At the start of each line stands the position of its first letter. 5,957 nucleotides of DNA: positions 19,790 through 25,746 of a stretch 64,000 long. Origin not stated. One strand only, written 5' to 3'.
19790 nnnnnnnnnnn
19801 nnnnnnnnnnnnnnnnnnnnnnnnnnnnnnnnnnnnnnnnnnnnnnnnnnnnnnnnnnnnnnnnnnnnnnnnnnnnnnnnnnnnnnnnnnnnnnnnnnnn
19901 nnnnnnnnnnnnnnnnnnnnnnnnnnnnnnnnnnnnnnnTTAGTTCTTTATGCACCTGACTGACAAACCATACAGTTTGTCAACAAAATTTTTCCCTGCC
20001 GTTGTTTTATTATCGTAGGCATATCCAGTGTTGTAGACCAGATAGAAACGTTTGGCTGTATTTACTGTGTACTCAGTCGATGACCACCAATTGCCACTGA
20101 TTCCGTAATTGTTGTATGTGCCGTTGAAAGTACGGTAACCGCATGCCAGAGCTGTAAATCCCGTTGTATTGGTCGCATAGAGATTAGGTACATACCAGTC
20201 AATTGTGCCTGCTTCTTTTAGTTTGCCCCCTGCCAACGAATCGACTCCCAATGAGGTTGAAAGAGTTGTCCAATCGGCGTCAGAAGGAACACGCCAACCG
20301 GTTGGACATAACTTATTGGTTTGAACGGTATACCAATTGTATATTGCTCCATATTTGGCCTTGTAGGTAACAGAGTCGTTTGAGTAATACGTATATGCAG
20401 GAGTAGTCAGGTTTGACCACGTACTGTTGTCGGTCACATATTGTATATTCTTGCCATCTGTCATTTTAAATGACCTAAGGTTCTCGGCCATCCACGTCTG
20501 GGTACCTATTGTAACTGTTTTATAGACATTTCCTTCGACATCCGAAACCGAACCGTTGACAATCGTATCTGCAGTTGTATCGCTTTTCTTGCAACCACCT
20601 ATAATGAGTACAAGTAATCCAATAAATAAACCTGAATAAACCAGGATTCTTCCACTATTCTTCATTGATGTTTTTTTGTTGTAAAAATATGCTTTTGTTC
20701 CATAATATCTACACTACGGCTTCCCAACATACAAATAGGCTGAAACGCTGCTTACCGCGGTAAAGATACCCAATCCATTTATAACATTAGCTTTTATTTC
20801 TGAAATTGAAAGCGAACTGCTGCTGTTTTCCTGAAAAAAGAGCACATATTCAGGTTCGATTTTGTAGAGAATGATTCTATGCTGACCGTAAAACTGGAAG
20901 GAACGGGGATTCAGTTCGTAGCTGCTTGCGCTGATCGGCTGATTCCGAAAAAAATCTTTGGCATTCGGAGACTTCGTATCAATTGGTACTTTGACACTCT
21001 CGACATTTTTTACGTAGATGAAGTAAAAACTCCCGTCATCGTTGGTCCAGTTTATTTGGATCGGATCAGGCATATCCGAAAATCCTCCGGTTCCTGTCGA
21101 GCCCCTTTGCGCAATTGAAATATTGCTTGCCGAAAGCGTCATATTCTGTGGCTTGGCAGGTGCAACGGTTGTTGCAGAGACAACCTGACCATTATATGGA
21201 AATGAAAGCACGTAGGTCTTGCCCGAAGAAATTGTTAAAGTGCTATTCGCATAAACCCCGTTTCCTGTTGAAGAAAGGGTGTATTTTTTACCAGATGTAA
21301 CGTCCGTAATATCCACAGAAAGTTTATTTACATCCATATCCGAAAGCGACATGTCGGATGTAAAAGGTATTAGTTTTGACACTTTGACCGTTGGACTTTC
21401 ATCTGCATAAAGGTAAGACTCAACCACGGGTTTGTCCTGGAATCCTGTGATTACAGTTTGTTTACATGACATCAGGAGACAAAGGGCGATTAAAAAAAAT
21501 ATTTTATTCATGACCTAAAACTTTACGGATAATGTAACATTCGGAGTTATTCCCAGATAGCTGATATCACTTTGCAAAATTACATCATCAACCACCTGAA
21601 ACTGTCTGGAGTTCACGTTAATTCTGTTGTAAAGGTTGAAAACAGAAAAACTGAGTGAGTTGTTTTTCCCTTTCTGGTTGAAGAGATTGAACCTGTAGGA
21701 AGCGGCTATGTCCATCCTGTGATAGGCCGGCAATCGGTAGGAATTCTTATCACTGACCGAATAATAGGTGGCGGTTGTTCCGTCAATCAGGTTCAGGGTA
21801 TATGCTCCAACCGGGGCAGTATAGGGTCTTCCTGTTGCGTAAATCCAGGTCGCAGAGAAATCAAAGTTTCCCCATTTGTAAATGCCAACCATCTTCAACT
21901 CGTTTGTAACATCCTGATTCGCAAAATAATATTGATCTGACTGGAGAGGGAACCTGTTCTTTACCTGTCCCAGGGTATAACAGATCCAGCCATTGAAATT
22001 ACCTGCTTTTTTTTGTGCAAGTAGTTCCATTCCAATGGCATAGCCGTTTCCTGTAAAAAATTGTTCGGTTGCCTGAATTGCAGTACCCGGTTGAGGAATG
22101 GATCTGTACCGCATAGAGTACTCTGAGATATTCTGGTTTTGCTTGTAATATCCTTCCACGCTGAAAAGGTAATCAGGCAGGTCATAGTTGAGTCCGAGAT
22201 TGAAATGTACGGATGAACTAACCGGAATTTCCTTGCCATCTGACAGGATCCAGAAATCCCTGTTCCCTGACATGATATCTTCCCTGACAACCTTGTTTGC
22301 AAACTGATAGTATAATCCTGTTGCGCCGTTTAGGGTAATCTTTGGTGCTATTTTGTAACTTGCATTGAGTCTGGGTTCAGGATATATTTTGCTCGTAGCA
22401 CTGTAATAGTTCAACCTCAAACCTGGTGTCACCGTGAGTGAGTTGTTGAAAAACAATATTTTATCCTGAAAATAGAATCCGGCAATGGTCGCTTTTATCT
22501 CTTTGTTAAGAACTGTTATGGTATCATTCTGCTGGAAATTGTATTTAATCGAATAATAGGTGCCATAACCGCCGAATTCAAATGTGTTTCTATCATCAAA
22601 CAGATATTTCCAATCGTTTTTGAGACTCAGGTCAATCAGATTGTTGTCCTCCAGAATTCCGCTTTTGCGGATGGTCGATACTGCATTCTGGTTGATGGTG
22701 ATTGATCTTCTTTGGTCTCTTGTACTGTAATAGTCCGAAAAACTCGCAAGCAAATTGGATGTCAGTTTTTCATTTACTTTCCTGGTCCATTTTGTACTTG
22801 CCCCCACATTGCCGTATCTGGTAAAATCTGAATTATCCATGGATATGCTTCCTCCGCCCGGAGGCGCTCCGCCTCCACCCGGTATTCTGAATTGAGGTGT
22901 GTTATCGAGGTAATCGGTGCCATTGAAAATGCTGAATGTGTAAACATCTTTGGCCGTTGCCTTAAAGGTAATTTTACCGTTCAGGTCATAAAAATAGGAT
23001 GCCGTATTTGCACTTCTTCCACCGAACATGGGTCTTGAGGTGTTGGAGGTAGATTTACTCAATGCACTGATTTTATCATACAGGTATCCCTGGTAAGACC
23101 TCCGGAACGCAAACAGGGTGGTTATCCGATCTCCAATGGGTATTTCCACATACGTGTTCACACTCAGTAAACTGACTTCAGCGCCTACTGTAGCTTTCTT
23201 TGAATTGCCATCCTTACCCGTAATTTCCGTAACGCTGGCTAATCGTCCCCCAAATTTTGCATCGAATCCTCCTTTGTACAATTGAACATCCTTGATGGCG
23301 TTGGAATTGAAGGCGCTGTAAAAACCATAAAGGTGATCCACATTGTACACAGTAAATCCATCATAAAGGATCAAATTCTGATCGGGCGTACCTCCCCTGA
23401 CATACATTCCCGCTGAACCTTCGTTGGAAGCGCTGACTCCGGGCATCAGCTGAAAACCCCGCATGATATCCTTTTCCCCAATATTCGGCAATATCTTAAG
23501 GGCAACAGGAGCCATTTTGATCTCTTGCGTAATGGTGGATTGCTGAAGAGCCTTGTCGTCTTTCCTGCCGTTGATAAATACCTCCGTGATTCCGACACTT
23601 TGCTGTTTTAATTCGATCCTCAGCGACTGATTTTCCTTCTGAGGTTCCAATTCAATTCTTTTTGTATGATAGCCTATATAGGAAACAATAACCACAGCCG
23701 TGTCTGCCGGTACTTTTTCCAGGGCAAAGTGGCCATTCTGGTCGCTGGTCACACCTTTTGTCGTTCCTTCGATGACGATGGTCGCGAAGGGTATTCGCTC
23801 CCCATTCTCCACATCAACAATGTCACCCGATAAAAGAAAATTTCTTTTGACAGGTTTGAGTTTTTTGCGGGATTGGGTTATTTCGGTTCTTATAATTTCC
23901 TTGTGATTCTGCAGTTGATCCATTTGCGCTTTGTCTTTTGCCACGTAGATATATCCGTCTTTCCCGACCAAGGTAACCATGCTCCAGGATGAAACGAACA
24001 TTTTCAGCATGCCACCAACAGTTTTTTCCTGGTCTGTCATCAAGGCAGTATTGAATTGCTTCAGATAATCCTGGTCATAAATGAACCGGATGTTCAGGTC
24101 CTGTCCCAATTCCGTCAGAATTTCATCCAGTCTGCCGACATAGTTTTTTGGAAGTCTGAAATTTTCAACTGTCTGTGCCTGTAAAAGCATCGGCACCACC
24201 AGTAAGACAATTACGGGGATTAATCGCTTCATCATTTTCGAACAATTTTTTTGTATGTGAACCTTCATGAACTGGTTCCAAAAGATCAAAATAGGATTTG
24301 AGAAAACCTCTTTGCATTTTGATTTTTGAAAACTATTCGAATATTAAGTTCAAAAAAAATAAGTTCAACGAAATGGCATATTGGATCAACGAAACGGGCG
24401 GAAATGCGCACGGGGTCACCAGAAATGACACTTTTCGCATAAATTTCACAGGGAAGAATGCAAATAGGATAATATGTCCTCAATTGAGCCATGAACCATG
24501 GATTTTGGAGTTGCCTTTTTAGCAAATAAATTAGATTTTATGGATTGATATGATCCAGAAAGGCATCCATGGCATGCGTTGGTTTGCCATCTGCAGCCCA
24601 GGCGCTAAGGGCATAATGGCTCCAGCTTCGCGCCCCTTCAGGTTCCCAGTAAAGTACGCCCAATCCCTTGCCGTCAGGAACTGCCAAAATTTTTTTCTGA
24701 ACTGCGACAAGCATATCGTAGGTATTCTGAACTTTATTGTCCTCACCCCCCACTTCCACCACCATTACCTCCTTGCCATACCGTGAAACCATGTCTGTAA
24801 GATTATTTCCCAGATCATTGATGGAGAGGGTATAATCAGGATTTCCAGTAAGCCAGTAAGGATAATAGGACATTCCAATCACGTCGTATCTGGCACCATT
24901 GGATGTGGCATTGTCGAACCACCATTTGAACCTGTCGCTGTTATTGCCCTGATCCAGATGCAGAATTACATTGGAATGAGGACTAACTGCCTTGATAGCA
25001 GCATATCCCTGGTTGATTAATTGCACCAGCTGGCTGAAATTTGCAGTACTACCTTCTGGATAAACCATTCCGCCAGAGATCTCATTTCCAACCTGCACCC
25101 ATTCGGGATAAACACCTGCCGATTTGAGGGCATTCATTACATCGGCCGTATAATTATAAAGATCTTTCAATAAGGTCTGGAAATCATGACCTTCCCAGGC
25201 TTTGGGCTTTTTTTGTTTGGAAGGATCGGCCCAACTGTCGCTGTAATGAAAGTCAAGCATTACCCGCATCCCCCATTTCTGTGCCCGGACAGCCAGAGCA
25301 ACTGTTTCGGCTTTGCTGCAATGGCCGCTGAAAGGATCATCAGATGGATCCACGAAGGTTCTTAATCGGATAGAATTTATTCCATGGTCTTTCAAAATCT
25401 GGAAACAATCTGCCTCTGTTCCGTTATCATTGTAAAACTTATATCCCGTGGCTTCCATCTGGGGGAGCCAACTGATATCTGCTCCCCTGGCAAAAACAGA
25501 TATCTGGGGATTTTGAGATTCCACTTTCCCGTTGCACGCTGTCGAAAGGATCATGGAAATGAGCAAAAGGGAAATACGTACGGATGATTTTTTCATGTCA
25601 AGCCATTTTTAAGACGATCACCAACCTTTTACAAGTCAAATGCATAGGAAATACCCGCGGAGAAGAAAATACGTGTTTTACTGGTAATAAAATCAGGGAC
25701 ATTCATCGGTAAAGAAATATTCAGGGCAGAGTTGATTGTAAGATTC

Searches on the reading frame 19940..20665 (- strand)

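Call 33: search_protein_families(library=pfam, proteins=[window:19940-20665:-], max_evalue=0.001)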
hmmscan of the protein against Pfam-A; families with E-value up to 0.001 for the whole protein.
window:19940-20665:- (241 aa): 1 family
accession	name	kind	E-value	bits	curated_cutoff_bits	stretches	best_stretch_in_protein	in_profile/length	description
PF09603.15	Fib_succ_major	-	4.2e-38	131.9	33.9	1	51-240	1-187/187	Fibrobacter succinogenes major domain (Fib_succ_major)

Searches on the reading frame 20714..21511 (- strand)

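Call 33: search_protein_families(library=pfam, proteins=[window:20714-21511:-], max_evalue=0.001)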
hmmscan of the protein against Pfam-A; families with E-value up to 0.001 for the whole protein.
window:20714-21511:- (265 aa): 1 family
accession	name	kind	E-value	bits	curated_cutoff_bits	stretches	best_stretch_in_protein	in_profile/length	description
PF14054.11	DUF4249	-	9.5e-17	61.9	28.5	1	26-256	14-266/269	Domain of unknown function (DUF4249)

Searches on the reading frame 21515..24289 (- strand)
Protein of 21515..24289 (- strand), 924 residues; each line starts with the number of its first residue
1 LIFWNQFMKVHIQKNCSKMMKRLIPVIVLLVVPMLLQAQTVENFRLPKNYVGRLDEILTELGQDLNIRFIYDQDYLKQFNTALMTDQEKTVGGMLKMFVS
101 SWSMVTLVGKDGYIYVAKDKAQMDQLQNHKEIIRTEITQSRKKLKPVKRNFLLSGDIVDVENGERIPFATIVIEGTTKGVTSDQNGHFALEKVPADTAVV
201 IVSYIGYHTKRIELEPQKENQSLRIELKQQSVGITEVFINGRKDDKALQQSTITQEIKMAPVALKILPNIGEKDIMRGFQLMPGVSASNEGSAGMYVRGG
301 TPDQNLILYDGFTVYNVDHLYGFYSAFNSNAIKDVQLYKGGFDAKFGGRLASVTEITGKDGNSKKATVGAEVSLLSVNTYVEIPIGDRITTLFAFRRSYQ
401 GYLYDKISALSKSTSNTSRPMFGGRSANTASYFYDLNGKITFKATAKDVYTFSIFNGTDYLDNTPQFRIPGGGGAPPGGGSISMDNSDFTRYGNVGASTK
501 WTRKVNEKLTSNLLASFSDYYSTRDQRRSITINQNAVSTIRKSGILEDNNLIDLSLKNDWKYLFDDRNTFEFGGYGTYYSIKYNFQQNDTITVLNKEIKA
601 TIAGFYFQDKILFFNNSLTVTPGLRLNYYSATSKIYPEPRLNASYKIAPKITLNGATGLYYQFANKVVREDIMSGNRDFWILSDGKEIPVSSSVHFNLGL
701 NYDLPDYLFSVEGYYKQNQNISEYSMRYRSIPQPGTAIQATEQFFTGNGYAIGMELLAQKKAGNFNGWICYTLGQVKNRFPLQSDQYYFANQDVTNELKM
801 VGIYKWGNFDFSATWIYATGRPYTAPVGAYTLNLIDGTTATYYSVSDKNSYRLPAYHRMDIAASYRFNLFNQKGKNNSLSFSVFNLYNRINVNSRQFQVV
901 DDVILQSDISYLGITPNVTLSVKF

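Call 33: search_protein_families(library=pfam, proteins=[window:21515-24289:-], max_evalue=0.001)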
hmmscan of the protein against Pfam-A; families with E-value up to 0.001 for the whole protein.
window:21515-24289:- (924 aa): 3 families
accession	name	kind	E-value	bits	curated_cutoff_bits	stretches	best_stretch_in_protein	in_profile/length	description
PF13715.12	CarbopepD_reg_2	-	1.2e-21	77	32.2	1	153-238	1-87/88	CarboxypepD_reg-like domain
PF13620.12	CarboxypepD_reg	-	1.6e-12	48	32.3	1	153-226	2-80/82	Carboxypeptidase regulatory-like domain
PF07715.20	Plug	-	1.2e-09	39.1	23.9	1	272-349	22-102/107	TonB-dependent Receptor Plug Domain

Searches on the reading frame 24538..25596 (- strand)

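Call 41: search_protein_families(library=pfam, proteins=[window:24538-25596:-], max_evalue=0.001)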
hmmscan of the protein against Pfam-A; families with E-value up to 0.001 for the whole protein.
window:24538-25596:- (352 aa): 2 families
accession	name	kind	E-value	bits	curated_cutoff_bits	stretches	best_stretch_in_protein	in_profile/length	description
PF07745.19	Glyco_hydro_53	-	1.4e-102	343.6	24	1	37-324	2-308/340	Glycosyl hydrolase family 53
PF00150.24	Cellulase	-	6.5e-06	26.3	23.5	1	46-289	12-243/272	Cellulase (glycosyl hydrolase family 5)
